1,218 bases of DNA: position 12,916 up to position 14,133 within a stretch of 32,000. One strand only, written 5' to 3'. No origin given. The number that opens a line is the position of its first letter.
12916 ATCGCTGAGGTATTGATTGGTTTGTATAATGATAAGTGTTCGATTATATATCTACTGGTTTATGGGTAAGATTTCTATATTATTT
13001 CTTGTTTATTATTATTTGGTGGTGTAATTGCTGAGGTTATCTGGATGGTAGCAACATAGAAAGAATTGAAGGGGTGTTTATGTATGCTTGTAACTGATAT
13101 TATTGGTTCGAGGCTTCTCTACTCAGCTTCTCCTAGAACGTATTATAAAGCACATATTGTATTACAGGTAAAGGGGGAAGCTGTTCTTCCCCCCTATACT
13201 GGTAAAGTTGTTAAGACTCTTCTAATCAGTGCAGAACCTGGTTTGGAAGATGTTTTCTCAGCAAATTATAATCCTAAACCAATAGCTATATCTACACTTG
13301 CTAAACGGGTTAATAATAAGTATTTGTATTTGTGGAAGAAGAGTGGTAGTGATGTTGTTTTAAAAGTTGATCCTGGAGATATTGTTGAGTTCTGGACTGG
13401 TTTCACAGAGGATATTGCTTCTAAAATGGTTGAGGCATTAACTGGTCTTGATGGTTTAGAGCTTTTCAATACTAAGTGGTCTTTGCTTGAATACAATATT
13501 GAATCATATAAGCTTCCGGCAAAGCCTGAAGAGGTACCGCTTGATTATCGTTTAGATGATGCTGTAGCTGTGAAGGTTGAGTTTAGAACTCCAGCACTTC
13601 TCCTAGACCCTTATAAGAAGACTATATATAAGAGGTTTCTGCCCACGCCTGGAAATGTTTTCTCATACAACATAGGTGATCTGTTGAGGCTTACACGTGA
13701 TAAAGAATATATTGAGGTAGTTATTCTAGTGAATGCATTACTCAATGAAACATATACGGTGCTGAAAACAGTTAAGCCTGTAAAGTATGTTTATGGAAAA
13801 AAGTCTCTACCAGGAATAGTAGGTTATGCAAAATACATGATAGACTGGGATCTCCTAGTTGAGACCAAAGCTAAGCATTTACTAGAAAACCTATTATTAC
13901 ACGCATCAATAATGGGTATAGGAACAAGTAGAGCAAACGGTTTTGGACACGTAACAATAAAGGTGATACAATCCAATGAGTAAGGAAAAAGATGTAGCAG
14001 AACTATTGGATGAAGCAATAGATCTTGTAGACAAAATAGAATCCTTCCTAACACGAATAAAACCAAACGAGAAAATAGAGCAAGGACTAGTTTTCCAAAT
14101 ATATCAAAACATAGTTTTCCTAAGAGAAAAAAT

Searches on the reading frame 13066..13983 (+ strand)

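Call 15: search_protein_families(library=padloc, proteins=[window:13066-13983:+], max_evalue=0.01)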
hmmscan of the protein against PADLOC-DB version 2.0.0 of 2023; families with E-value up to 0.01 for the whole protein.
window:13066-13983:+ (305 aa): 7 families
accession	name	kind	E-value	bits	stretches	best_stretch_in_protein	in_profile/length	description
PDLC01127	Cas6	-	2.4e-44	149.8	1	44-302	3-228/231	Cas6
PDLC01122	Cas6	-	7.6e-36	122.4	1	41-300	15-267/268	Cas6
PDLC02100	Cas6a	-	3.3e-24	84.1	1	36-301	12-250/252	-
PDLC01466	Cas6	-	2.3e-16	58.1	1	34-299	4-220/223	"CAS-I,CAS-II,CAS-III,CAS-IV,CAS-V,CAS-VI; crRNAmaturation"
PDLC01650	Cas6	-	1.1e-11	43.7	1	171-294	1-102/102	"CAS-I,CAS-II,CAS-III,CAS-IV,CAS-V,CAS-VI; crRNAmaturation"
PDLC00956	Cas6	-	2.4e-08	32.8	1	104-296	31-199/200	CRISPR-associated endoribonuclease Cas6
PDLC01265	Cas6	-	3.9e-07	29.1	1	113-296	30-178/179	"CAS-I,CAS-II,CAS-III,CAS-IV,CAS-V,CAS-VI; crRNAmaturation"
